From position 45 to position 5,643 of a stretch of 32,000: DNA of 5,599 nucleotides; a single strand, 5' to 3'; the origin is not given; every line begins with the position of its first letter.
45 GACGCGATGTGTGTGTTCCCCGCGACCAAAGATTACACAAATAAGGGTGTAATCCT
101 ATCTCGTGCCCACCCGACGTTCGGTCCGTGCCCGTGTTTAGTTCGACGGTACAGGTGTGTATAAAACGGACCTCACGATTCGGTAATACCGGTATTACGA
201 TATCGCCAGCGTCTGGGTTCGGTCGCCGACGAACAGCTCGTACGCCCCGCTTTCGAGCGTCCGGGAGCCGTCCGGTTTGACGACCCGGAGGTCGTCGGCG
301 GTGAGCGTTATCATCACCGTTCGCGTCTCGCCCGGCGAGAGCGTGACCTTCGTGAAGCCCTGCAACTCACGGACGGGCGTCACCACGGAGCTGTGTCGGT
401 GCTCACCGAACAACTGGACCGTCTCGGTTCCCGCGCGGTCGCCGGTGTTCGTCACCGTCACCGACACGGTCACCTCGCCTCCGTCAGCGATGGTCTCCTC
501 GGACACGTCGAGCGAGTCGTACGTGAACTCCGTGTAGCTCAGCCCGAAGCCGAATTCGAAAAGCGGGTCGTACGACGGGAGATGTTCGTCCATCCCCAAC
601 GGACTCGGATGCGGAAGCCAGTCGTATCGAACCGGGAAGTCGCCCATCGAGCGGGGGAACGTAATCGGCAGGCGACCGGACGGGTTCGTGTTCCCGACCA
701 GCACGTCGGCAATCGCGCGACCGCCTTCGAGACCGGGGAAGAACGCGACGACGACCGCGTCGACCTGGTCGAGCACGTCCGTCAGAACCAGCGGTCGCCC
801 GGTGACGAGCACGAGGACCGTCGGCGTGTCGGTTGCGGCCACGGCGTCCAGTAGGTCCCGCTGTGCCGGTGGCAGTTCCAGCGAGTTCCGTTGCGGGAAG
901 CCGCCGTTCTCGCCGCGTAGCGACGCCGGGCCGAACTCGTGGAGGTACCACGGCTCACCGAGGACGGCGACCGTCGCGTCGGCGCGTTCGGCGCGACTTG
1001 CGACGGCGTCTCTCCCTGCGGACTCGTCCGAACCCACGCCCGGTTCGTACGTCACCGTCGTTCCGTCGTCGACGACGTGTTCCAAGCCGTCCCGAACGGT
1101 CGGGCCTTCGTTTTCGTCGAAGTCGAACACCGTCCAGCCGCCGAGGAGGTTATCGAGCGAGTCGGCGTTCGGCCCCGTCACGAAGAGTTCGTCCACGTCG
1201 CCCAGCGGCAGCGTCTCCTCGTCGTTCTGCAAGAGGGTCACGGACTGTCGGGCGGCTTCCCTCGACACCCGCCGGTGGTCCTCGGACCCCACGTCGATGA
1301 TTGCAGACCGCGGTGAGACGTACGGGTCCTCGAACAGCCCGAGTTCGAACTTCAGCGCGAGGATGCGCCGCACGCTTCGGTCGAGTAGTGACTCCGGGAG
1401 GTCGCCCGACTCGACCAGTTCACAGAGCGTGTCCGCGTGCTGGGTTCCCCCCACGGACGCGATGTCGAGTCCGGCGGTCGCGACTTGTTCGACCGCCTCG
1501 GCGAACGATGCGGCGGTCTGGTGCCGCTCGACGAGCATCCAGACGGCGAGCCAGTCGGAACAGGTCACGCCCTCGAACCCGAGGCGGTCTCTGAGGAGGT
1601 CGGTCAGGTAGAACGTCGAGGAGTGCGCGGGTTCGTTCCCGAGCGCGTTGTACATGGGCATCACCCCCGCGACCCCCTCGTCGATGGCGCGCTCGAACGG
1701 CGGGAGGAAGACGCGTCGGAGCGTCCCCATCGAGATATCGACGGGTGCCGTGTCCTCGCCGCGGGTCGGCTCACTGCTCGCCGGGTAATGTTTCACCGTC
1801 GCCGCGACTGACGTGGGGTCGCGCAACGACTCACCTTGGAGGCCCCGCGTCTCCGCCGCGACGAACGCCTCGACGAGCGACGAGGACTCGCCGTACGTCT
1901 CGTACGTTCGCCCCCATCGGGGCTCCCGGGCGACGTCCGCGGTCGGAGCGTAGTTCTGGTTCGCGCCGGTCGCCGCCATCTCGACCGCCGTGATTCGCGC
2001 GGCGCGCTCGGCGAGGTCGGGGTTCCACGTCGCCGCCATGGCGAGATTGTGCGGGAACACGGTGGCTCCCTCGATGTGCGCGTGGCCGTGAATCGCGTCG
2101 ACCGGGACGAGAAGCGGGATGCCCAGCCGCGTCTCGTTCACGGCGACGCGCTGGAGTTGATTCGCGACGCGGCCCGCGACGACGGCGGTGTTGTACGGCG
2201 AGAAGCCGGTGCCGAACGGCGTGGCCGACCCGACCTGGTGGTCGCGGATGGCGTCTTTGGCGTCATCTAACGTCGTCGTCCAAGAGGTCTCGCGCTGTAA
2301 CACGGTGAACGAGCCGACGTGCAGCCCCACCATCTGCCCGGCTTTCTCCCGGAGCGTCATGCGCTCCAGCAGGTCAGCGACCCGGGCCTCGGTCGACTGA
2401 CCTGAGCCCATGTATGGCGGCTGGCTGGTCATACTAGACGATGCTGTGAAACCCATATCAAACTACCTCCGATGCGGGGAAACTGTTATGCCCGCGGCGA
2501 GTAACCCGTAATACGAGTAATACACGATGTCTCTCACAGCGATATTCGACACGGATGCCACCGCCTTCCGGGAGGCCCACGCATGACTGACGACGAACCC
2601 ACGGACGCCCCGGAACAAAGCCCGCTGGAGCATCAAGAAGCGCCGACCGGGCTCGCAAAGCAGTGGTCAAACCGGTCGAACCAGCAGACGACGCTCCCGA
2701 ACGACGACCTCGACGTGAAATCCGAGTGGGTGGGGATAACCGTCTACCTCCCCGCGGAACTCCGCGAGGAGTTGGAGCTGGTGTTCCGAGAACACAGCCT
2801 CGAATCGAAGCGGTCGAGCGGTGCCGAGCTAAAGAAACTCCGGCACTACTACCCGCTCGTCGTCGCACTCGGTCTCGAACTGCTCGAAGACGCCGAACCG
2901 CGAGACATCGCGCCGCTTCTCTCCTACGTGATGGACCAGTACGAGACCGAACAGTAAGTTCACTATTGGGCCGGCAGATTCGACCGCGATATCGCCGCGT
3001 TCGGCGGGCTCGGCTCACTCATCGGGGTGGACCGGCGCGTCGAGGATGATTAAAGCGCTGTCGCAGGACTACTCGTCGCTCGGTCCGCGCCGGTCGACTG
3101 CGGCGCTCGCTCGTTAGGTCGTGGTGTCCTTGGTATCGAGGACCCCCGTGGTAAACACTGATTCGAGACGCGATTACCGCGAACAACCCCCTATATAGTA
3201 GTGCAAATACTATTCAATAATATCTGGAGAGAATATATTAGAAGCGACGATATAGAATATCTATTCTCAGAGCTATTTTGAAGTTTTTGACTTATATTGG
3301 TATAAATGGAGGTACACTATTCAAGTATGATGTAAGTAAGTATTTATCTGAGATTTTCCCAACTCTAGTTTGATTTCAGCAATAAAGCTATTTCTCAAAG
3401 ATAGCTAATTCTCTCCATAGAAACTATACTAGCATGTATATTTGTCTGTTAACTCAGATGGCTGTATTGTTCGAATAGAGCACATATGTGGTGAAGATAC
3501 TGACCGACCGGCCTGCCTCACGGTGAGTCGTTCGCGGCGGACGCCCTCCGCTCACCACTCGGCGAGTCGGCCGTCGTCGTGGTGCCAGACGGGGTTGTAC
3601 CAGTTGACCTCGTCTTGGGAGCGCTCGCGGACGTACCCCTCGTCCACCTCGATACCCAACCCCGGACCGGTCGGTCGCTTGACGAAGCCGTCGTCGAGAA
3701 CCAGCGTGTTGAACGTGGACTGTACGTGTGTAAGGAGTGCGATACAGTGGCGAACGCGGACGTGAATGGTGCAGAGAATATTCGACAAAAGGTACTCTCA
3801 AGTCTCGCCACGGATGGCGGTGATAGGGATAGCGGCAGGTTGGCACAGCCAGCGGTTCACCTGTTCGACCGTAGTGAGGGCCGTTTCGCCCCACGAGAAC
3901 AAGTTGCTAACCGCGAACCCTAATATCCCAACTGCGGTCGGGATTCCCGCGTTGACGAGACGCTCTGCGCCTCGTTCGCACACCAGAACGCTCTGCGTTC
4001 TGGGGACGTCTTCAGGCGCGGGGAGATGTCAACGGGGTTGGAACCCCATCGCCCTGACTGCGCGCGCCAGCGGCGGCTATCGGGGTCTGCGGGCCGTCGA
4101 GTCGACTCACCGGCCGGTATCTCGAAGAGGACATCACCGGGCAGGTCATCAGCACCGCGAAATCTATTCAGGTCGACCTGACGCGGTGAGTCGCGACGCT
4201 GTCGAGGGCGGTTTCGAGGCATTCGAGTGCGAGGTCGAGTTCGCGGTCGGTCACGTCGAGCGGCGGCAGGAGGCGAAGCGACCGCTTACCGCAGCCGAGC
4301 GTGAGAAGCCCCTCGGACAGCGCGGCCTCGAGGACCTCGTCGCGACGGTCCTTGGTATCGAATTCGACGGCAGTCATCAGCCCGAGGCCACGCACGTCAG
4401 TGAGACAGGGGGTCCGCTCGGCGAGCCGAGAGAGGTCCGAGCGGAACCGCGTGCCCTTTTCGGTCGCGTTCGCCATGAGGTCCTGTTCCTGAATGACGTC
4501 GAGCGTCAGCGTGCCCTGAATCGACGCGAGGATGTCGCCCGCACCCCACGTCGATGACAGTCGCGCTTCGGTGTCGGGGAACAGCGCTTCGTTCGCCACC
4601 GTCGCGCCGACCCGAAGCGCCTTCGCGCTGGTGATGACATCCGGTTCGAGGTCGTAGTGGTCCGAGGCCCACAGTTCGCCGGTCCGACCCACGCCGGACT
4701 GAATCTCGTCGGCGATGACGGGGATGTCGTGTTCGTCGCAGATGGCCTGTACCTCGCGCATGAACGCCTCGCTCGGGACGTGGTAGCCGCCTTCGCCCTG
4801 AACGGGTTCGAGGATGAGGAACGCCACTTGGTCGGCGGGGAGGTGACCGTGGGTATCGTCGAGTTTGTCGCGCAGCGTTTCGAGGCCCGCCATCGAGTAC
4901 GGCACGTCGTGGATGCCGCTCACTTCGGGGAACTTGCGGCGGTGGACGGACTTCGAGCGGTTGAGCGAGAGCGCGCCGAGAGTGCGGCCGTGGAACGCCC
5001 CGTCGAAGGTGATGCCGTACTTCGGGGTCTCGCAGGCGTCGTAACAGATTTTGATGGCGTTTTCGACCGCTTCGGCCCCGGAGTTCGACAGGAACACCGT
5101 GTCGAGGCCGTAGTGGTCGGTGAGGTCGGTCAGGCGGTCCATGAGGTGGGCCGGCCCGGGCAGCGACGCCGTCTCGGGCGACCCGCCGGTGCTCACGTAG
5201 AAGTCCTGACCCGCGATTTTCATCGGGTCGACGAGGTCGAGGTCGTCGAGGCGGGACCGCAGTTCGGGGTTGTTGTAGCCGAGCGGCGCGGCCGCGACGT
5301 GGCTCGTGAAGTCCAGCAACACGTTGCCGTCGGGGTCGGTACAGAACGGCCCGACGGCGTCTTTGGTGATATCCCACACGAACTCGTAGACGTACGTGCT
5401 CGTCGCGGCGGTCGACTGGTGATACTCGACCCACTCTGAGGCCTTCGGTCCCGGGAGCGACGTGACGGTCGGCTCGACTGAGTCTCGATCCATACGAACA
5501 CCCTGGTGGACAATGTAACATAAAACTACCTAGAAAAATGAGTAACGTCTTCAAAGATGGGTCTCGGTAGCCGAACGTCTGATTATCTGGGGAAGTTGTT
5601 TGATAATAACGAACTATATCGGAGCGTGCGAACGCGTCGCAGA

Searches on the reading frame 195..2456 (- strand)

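Call 6: search_protein_families(library=pfam, proteins=[window:195-2456:-], max_evalue=0.001)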
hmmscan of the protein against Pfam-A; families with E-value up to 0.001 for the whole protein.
window:195-2456:- (753 aa): 4 families
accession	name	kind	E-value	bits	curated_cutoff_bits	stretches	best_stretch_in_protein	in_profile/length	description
PF00933.27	Glyco_hydro_3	-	9.4e-72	242.5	27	1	34-367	1-315/316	Glycosyl hydrolase family 3 N terminal domain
PF01915.27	Glyco_hydro_3_C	-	1e-43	150.1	31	1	406-641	1-200/200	Glycosyl hydrolase family 3 C-terminal domain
PF14310.12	Fn3-like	-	1.4e-20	73.6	25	1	678-745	1-69/71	Fibronectin type III-like domain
PF14016.12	DUF4232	-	6.7e-05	23.5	27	1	647-722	4-83/129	Domain of unknown function (DUF4232)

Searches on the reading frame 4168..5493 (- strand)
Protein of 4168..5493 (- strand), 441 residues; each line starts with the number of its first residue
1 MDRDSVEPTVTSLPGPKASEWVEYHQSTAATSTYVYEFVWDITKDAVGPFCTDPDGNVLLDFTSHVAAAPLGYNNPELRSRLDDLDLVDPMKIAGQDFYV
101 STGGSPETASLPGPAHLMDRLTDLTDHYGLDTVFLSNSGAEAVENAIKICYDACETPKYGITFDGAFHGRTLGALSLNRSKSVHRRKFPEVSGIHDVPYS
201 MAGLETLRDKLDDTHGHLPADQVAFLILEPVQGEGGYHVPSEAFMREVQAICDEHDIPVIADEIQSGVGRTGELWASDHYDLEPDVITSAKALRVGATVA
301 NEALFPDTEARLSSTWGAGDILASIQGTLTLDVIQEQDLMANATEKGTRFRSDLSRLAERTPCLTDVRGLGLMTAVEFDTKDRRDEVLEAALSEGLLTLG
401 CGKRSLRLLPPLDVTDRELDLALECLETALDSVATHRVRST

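Call 6: search_protein_families(library=pfam, proteins=[window:4168-5493:-], max_evalue=0.001)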
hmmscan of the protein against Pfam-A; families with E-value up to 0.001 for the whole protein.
window:4168-5493:- (441 aa): 1 family
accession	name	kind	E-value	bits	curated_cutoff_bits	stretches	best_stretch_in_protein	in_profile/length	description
PF00202.27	Aminotran_3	-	1.7e-84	284.3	30.5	1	44-430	14-403/403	Aminotransferase class-III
